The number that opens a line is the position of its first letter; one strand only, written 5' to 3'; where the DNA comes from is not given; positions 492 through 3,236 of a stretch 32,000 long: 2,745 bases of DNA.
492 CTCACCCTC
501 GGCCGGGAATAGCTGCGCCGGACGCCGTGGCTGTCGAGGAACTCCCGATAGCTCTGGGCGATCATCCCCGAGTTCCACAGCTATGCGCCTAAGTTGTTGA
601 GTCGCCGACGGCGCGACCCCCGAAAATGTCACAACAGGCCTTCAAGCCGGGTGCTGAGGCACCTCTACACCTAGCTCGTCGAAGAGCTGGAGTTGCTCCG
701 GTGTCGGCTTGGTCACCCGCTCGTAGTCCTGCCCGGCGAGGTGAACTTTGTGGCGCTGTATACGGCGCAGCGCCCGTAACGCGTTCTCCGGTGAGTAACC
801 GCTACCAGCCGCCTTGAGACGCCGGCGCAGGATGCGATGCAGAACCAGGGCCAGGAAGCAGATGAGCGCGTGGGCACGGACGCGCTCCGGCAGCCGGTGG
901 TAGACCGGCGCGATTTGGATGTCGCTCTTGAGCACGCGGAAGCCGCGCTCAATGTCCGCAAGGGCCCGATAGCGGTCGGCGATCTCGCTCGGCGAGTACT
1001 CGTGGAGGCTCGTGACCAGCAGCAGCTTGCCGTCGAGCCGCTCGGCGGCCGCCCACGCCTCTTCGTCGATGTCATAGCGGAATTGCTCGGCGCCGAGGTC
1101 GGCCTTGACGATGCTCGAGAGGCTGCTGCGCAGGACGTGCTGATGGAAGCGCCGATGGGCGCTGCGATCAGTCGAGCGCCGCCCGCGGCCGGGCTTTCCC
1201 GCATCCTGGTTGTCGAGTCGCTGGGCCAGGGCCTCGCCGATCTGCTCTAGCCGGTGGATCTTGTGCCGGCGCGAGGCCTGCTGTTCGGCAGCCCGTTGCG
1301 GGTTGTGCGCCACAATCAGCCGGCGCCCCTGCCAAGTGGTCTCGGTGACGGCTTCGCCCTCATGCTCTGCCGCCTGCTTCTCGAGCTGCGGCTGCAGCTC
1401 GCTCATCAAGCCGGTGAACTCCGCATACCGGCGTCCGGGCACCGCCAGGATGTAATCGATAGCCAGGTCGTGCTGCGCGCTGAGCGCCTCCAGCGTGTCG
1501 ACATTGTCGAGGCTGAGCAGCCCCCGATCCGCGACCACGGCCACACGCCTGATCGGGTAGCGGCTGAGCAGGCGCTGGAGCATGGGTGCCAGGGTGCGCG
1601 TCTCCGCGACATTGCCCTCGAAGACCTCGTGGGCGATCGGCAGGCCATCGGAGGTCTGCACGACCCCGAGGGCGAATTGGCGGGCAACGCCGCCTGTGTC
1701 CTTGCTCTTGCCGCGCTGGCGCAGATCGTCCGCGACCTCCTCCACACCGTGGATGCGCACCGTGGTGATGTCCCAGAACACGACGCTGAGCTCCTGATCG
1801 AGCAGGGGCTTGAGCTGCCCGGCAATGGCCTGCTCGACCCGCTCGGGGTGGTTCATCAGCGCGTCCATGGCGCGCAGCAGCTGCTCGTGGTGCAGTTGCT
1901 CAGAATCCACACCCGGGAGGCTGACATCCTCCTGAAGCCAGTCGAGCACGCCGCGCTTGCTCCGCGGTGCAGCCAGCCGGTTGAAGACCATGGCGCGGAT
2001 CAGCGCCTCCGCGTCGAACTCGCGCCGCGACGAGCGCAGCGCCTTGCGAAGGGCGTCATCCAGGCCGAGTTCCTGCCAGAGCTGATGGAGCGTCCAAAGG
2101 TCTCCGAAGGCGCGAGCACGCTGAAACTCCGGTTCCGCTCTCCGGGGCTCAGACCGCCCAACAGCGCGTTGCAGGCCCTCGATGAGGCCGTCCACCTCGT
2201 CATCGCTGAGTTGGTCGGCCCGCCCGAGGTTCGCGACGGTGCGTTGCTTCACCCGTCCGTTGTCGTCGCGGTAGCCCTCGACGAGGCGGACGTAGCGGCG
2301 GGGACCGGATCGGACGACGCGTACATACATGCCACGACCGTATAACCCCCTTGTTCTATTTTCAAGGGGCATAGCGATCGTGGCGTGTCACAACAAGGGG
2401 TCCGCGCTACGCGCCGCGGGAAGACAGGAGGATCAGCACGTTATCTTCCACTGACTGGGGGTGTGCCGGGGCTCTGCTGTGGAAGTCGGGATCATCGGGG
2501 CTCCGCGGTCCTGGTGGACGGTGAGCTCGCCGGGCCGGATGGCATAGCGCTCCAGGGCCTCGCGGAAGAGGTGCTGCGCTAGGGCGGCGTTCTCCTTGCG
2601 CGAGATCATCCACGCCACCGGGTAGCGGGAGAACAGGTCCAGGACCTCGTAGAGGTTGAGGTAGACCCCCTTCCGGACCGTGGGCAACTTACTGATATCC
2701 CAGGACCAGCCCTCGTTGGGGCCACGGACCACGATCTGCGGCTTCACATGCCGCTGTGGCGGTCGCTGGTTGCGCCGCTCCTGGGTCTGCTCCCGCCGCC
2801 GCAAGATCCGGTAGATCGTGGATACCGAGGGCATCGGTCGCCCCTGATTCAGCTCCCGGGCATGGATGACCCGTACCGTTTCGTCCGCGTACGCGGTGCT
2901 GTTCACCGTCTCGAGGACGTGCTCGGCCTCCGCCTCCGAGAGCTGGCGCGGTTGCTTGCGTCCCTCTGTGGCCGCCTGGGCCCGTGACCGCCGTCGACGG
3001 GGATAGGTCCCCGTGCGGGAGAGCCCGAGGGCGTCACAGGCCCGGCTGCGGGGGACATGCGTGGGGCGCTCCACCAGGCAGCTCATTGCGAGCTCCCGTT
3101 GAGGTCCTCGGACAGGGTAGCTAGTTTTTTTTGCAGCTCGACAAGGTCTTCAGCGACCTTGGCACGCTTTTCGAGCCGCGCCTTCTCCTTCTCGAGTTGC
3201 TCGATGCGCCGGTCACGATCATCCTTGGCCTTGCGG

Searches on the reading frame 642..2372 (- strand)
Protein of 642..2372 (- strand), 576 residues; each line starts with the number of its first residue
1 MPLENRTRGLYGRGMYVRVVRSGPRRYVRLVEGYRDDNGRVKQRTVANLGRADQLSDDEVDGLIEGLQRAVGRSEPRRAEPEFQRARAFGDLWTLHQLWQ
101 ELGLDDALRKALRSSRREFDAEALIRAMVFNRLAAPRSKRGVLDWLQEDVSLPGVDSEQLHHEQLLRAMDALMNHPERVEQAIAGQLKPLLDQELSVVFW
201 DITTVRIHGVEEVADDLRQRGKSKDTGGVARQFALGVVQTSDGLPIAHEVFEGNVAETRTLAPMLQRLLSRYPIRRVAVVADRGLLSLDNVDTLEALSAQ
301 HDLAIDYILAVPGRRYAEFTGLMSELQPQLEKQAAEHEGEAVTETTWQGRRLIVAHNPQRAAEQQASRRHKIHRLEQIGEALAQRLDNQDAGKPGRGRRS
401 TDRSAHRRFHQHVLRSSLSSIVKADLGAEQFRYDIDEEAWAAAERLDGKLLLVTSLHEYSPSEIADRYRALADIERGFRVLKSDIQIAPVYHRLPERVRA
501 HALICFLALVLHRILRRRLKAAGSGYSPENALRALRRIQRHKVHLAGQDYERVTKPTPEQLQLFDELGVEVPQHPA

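Call 14: search_protein_families(library=pfam, proteins=[window:642-2372:-], max_evalue=0.001)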
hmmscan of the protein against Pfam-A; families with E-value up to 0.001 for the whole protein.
window:642-2372:- (576 aa): 1 family
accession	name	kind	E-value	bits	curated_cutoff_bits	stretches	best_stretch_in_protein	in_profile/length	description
PF01609.27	DDE_Tnp_1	-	8.5e-14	52.2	23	1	196-511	5-200/200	Transposase DDE domain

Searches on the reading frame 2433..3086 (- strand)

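Call 14: search_protein_families(library=pfam, proteins=[window:2433-3086:-], max_evalue=0.001)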
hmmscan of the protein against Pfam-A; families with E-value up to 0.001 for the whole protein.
window:2433-3086:- (217 aa): 1 family
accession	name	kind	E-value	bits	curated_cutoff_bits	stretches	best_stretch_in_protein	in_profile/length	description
PF00665.32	rve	-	1.8e-11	44.6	32.6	1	122-200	3-80/102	Integrase core domain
